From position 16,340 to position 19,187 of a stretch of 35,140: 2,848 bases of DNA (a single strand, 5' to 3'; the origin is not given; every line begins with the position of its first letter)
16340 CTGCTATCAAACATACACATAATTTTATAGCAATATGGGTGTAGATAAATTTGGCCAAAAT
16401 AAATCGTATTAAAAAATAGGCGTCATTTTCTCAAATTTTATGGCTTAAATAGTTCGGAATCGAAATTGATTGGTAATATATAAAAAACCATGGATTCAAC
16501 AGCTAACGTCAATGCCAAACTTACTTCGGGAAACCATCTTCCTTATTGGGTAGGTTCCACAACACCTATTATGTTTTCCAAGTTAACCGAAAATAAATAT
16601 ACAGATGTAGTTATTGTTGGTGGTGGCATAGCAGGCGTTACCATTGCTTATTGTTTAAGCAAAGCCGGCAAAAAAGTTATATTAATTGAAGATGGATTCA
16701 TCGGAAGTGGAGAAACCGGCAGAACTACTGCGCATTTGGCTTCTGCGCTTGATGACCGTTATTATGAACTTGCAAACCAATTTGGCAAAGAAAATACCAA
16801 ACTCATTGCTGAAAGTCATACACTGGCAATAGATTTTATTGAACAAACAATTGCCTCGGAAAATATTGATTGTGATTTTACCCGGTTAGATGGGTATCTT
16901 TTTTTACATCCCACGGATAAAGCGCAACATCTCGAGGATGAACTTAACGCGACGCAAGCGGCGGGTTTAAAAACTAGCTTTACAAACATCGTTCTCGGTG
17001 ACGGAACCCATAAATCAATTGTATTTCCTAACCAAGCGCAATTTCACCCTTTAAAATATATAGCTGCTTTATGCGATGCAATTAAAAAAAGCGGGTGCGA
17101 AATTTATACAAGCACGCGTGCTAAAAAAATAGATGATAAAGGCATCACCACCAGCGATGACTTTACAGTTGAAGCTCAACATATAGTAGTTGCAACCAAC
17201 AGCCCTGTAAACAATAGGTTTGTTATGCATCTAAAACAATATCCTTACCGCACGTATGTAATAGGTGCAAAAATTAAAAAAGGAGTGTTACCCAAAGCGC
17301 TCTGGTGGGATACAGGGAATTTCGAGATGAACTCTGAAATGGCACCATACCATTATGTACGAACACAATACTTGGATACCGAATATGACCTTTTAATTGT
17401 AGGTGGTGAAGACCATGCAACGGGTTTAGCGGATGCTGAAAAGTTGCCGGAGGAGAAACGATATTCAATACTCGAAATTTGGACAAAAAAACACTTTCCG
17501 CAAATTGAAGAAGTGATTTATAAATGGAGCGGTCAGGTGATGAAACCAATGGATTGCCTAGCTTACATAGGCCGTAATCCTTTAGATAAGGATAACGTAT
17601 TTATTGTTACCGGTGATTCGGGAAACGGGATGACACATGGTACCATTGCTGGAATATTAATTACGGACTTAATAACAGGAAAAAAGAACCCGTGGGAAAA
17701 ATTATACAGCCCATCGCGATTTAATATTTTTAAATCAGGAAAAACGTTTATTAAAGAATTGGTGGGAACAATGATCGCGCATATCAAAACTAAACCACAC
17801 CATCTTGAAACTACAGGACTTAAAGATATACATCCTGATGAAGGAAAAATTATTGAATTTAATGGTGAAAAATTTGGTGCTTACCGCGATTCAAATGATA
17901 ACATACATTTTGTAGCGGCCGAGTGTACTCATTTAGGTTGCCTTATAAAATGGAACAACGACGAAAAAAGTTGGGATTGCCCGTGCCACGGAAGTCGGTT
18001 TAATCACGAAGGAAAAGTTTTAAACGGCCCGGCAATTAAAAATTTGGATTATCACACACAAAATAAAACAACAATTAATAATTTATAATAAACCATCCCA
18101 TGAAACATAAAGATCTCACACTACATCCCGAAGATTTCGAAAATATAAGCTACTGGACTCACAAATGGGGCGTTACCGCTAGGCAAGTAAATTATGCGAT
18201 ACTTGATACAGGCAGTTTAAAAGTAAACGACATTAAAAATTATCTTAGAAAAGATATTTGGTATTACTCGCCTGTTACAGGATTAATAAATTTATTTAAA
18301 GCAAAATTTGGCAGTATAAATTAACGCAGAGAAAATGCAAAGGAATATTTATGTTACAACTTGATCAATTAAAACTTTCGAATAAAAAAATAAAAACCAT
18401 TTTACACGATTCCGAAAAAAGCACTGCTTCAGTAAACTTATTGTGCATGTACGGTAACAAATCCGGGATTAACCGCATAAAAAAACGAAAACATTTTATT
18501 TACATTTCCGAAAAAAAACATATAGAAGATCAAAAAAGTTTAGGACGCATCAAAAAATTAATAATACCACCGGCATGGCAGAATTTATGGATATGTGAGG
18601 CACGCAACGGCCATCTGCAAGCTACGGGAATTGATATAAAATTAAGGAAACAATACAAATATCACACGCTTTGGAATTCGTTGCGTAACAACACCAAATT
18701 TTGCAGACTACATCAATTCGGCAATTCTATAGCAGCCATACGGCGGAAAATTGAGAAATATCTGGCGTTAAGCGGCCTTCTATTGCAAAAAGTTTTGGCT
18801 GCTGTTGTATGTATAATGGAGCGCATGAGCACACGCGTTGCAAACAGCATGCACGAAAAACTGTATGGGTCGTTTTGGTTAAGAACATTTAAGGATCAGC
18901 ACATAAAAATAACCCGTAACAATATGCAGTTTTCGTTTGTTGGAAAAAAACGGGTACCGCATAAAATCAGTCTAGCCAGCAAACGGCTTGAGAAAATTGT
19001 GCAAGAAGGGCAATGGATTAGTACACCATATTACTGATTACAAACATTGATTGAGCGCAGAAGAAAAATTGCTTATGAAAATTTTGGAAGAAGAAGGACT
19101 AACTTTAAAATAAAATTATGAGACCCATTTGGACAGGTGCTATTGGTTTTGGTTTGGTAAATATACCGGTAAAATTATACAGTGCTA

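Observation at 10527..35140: Sigma-54 signalling hub embedded in a set of general-stress or dormancy-type genes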

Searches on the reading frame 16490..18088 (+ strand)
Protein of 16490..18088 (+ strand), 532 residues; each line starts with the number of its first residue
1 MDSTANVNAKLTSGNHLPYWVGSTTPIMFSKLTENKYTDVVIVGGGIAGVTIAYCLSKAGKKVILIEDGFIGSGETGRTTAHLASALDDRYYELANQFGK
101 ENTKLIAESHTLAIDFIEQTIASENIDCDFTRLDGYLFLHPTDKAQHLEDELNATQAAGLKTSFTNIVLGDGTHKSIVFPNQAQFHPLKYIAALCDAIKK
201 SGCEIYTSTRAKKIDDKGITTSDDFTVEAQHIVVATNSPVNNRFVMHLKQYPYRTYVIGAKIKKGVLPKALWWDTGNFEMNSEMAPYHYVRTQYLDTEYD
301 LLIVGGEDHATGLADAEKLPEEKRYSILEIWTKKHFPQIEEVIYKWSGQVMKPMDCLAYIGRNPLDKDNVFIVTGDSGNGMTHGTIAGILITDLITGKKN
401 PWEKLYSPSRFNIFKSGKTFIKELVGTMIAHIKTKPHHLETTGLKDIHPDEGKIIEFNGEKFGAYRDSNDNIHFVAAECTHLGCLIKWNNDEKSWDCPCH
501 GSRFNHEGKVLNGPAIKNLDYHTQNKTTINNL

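Call 4: search_protein_families(library=pfam, proteins=[window:16490-18088:+], max_evalue=0.01)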
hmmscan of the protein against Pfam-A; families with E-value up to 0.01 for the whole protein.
window:16490-18088:+ (532 aa): 15 families
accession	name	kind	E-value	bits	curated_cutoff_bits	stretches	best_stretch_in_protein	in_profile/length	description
PF01266.30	DAO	-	2.6e-52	179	27.9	1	39-394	1-353/353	FAD dependent oxidoreductase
PF00355.32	Rieske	-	1.9e-11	44.2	20.3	1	445-519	9-84/88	Rieske [2Fe-2S] domain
PF07992.20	Pyr_redox_2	-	8.7e-08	32.4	26.1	1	39-124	2-88/291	Pyridine nucleotide-disulphide oxidoreductase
PF00890.30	FAD_binding_2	-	4.3e-07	29.9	20.4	1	39-77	1-39/414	FAD binding domain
PF12831.13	FAD_oxidored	-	3.8e-06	26.9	27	1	39-93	1-52/416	FAD dependent oxidoreductase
PF01946.23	Thi4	-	9e-06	25.5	26.2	1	28-70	8-51/235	Thi4 family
PF03486.20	HI0933_like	-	1e-05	25.6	50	0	39-69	2-32/244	HI0933-like protein Rossmann domain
PF13450.12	NAD_binding_8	-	3.2e-05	24.5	21.9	1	42-67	1-26/68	NAD(P)-binding Rossmann-like domain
PF01494.25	FAD_binding_3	-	4.6e-05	23.3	22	1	38-68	2-32/349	FAD binding domain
PF00070.33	Pyr_redox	-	0.00012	23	22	1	40-67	2-29/82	Pyridine nucleotide-disulphide oxidoreductase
PF13738.12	Pyr_redox_3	-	0.00025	20.8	30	1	31-119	158-243/305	Pyridine nucleotide-disulphide oxidoreductase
PF01134.28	GIDA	-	0.00036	20.2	22.1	1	39-67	1-29/391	Glucose inhibited division protein A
PF01593.30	Amino_oxidase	-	0.00091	19.1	19.8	0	192-244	208-264/443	Flavin containing amine oxidoreductase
PF04820.20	Trp_halogenase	-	0.0021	17.4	21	1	39-81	1-47/458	Tryptophan halogenase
PF05834.18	Lycopene_cycl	-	0.005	16.4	23.4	1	39-69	1-33/380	Lycopene cyclase protein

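Call 43: find_related_loci(query=window:16490-18088:+, collection=metagenome_contigs, flank=10000)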
Query window:16490-18088:+ (532 aa) in metagenome_contigs; peptide patterns used: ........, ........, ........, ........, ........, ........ (x = any residue, [..] = any of these).
92 stretches matched a pattern; 37 encode a relative of the query (tblastn E <= 1e-3); 37 distinct loci.
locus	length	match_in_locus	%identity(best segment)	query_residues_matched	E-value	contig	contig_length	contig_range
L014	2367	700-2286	69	3-532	0e+0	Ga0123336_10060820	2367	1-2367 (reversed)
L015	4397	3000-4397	70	11-476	0e+0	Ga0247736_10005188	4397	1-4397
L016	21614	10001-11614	61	1-530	0e+0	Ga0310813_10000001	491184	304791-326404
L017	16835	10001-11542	63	10-522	0e+0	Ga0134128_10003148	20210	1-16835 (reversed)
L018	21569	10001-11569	61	10-532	0e+0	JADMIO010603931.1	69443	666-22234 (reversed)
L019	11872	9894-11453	62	6-524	0e+0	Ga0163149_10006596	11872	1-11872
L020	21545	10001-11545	60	9-521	0e+0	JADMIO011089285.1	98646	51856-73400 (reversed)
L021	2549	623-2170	59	7-521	0e+0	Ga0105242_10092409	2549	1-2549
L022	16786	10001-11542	58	10-524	0e+0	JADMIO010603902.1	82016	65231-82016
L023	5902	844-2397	59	1-515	0e+0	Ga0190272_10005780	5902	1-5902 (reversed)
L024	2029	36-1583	56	10-524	0e+0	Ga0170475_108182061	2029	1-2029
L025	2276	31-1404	63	73-529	0e+0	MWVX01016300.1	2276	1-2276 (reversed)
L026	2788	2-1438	59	44-522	0e+0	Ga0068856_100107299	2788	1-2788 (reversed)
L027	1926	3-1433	58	51-528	0e+0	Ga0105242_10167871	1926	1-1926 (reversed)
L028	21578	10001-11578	54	1-525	0e+0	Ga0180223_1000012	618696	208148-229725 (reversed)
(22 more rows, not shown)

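Call 47: search_protein_families(library=pfam, proteins=[L022:53-529:-, L022:1404-1841:+, L022:2101-2973:-, L022:3050-3580:+, L022:3691-5124:-, L022:5192-6355:-, L022:6409-6795:-, L022:6782-7129:-, L022:9386-9958:+, L022:12332-13051:+], max_evalue=0.001)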
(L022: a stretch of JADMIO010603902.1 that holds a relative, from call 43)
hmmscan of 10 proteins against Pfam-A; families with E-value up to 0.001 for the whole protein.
L022:53-529:- (158 aa): 0 families

L022:1404-1841:+ (145 aa): 1 family
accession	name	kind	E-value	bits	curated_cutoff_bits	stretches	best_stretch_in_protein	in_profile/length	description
PF12680.13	SnoaL_2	-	1e-11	45.8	27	1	9-114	1-100/102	SnoaL-like domain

L022:2101-2973:- (290 aa): 4 families
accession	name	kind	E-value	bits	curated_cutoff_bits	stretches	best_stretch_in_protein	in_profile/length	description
PF13561.12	adh_short_C2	-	6.9e-62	209.5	27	1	54-285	5-234/236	Enoyl-(Acyl carrier protein) reductase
PF00106.31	adh_short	-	2.2e-49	168.1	26.6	1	46-234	1-188/195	short chain dehydrogenase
PF08659.16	KR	-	3.2e-14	53.7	22.6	1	49-211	4-165/180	KR domain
PF23441.1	SDR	-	2.5e-05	24.2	27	1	41-240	3-206/258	SDR-like rossmann domain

L022:3050-3580:+ (176 aa): 1 family
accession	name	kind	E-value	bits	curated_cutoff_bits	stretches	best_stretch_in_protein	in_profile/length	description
PF04239.17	DUF421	-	8.7e-16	58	23.6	1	104-172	4-72/129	YetF C-terminal domain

L022:3691-5124:- (477 aa): 3 families
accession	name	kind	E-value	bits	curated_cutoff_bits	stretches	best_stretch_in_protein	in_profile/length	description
PF04552.19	Sigma54_DBD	-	6.5e-49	166.2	22.8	1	317-475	2-159/160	Sigma-54, DNA binding domain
PF04963.19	Sigma54_CBD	-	1.8e-47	161.9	22.9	1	105-299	6-185/185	Sigma-54 factor, core binding domain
PF00309.25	Sigma54_AID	-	4.8e-06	26.7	23.8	1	8-51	2-46/46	Sigma-54 factor, Activator interacting domain (AID)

L022:5192-6355:- (387 aa): 1 family
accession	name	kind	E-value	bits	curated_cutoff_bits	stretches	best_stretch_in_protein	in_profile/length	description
PF05359.17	DUF748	-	3.5e-23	82.1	50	2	130-349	653-859/1037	Domain of Unknown Function (DUF748)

L022:6409-6795:- (128 aa): 0 families

L022:6782-7129:- (115 aa): 1 family
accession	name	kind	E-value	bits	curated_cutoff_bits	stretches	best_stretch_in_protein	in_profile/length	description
PF07332.16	Phage_holin_3_6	-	6.2e-08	33.1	28.4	1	13-94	10-90/116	Putative Actinobacterial Holin-X, holin superfamily III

L022:9386-9958:+ (190 aa): 2 families
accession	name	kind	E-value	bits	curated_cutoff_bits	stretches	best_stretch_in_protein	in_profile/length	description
PF13628.12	DUF4142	-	1.9e-36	125.8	27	1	48-182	2-137/138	Domain of unknown function (DUF4142)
PF03713.19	DUF305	-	3.4e-06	27.7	27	1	79-171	46-138/151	Domain of unknown function (DUF305)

L022:12332-13051:+ (239 aa): 1 family
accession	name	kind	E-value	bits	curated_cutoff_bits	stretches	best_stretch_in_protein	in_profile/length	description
PF01904.24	DUF72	-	6.8e-59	200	25.3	1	20-236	1-216/217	Protein of unknown function DUF72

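Call 49: find_homologous_proteins(query=L022:3691-5124:-, max_evalue=1e-10)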
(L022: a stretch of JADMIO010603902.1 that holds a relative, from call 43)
Query L022:3691-5124:- (477 aa): 8000 proteins with E <= 1e-10 among 8000 candidates; the best 120 are listed.
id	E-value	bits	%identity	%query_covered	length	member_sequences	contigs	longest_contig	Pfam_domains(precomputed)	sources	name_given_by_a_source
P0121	0.0e+0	1044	100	100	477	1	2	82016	PF04963.20,PF00309.26,PF04552.20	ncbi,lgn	-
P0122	6.9e-292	986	94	100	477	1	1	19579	PF04963.20,PF00309.26,PF04552.20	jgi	jgi:RNA polymerase sigma-54 factor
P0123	1.3e-279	945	89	100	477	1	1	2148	PF04963.20,PF00309.26,PF04552.20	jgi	-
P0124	7.1e-267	904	84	100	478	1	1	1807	PF04963.20,PF00309.26,PF04552.20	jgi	jgi:RNA polymerase sigma-54 factor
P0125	6.3e-238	808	76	100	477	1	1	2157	PF04963.20,PF00309.26,PF04552.20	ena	-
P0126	7.1e-204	696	66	100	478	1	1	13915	PF04963.20,PF00309.26,PF04552.20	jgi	jgi:RNA polymerase sigma-54 factor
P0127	1.2e-201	689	64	100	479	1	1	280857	PF04963.20,PF00309.26,PF04552.20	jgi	jgi:RNA polymerase sigma-54 factor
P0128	3.2e-197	674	63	100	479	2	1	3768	PF04963.20,PF00309.26,PF04552.20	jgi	jgi:RNA polymerase sigma-54 factor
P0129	3.2e-197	674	64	100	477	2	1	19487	PF04963.20,PF04552.20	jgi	jgi:RNA polymerase sigma-54 factor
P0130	1.4e-193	662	63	97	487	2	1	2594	PF04963.20,PF00309.26,PF04552.20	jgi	jgi:RNA polymerase sigma-54 factor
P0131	7.8e-193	660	62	100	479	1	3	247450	PF04963.20,PF00309.26,PF04552.20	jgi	jgi:RNA polymerase sigma-54 factor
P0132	2.1e-192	658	63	97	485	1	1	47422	PF04963.20,PF00309.26,PF04552.20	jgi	jgi:RNA polymerase sigma-54 factor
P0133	3.9e-192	657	63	97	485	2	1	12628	PF04963.20,PF00309.26,PF04552.20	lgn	-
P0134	3.2e-191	654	63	97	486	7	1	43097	PF04963.20,PF00309.26,PF04552.20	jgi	jgi:RNA polymerase sigma-54 factor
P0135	8.7e-190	650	61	97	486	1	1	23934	PF04963.20,PF00309.26,PF04552.20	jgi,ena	-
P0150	1.7e-139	484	48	99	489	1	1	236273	PF04963.20,PF00309.26,PF04552.20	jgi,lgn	-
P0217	4.2e-102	361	39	98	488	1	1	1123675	PF04963.20,PF00309.26,PF04552.20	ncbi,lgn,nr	ncbi:MAG: RNA polymerase sigma-54 factor [Chitinophagales bacterium]|nr:MAG: RNA polymerase sigma-54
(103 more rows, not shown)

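Call 55: find_encoding_contigs(protein=P0127, flank=10000, max_places=2)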
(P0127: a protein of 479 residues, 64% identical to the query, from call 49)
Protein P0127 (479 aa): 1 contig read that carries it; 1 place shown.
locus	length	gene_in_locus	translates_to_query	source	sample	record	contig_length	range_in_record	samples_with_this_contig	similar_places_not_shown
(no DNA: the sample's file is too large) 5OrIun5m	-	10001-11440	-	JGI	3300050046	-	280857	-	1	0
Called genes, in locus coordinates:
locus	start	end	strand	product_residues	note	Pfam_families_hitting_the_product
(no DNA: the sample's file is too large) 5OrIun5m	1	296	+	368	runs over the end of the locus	PF01594:AI-2E_transport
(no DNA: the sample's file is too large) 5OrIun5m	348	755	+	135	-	-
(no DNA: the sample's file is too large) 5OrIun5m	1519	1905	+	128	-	PF00072:Response_reg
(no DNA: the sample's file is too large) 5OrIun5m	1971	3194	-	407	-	PF10282:Lactonase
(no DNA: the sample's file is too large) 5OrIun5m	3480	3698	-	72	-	-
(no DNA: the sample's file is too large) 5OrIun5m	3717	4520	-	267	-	PF13505:OMP_b-brl, PF13568:OMP_b-brl_2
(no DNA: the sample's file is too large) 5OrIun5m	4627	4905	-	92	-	PF12779:WXXGXW (weak)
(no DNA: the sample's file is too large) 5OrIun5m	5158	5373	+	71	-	-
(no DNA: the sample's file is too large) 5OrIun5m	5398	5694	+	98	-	PF12732:YtxH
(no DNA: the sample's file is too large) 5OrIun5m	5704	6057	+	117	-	PF07332:Phage_holin_3_6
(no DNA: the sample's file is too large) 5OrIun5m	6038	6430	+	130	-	-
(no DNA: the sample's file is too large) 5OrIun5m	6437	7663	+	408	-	PF05359:DUF748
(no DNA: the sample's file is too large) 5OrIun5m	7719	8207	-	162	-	-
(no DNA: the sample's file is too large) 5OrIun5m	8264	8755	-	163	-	-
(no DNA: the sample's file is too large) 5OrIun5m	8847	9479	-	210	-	-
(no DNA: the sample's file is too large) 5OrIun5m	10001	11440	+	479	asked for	PF00309:Sigma54_AID (weak), PF04963:Sigma54_CBD, PF04552:Sigma54_DBD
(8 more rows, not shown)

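Call 56: find_encoding_contigs(protein=P0150, flank=10000, max_places=2)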
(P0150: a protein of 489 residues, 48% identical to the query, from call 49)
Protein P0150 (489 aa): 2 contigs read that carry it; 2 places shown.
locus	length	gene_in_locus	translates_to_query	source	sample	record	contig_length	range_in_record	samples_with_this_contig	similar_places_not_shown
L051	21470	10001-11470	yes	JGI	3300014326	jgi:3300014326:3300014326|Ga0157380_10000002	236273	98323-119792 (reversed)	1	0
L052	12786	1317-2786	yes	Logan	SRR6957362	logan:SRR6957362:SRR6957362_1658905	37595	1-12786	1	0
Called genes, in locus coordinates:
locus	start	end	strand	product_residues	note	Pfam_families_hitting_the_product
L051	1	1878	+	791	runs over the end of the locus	PF00246:Peptidase_M14, PF20773:InhA-like_MAM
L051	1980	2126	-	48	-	-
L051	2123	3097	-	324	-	PF18962:Por_Secre_tail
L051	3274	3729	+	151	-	PF09537:DUF2383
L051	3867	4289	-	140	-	PF00072:Response_reg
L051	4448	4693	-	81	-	-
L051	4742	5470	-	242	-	PF02470:MlaD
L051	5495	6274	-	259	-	PF00005:ABC_tran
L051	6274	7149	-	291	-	PF02405:MlaE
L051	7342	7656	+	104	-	PF12732:YtxH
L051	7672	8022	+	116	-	PF07332:Phage_holin_3_6 (weak)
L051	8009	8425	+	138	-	-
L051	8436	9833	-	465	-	PF05227:CHASE3, PF00512:HisKA, PF02518:HATPase_c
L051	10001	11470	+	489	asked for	PF00309:Sigma54_AID, PF04963:Sigma54_CBD, PF04552:Sigma54_DBD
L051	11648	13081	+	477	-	PF00072:Response_reg, PF00158:Sigma54_activat, PF14532:Sigma54_activ_2, PF07728:AAA_5, PF25601:AAA_lid_14, PF02954:HTH_8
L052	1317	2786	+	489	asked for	PF00309:Sigma54_AID, PF04963:Sigma54_CBD, PF04552:Sigma54_DBD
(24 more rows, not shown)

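Call 57: find_encoding_contigs(protein=P0217, flank=10000, max_places=2)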
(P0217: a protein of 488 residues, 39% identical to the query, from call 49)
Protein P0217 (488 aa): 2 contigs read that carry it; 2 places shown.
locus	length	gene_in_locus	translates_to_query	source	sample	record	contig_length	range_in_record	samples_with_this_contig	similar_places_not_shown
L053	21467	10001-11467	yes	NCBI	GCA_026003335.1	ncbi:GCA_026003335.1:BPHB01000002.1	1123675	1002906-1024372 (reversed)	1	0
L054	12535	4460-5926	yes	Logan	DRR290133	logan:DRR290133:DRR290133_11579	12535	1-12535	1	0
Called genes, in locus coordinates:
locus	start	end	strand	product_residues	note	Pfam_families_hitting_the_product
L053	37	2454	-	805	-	PF25778:DUF7948, PF06739:SBBP, PF18962:Por_Secre_tail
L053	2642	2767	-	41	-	-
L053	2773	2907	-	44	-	PF01527:HTH_Tnp_1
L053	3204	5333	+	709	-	-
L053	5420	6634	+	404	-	PF05762:VWA_CoxE (weak)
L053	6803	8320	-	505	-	-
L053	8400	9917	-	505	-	PF01336:tRNA_anti-codon, PF00152:tRNA-synt_2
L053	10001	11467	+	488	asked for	PF00309:Sigma54_AID, PF04963:Sigma54_CBD, PF04552:Sigma54_DBD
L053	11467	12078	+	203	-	-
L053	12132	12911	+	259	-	PF00378:ECH_1, PF16113:ECH_2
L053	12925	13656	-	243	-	PF13568:OMP_b-brl_2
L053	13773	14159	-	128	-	PF01627:Hpt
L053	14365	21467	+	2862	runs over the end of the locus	PF23585:DUF7137 (faint), PF06832:BiPBP_C (faint), PF13573:SprB, PF13573:SprB, PF13573:SprB, PF13573:SprB, PF13573:SprB, PF13585:CHU_C, +7 more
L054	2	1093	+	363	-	?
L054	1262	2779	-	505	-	-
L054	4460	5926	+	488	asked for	PF00309:Sigma54_AID, PF04963:Sigma54_CBD, PF04552:Sigma54_DBD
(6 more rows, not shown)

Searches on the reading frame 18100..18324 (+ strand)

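Call 4: search_protein_families(library=pfam, proteins=[window:18100-18324:+], max_evalue=0.01)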
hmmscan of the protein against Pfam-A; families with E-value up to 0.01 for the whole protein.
window:18100-18324:+ (74 aa): 1 family
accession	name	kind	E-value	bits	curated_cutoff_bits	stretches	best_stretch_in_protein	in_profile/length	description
PF12244.13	DUF3606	-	0.00096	19.4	24.3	1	15-49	20-53/54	Protein of unknown function (DUF3606)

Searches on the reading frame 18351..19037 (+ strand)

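Call 4: search_protein_families(library=pfam, proteins=[window:18351-19037:+], max_evalue=0.01)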
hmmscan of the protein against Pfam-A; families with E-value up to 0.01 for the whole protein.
window:18351-19037:+ (228 aa): 2 families
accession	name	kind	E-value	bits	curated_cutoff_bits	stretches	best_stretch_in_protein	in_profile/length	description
PF21338.2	Top1B_N_bact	-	3.1e-18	65.7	27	1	49-95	2-49/49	Bacterial DNA topoisomerase IB, N-terminal domain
PF01028.25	Topoisom_I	-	5.3e-12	46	23.7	1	111-206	7-102/228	Eukaryotic DNA topoisomerase I, catalytic core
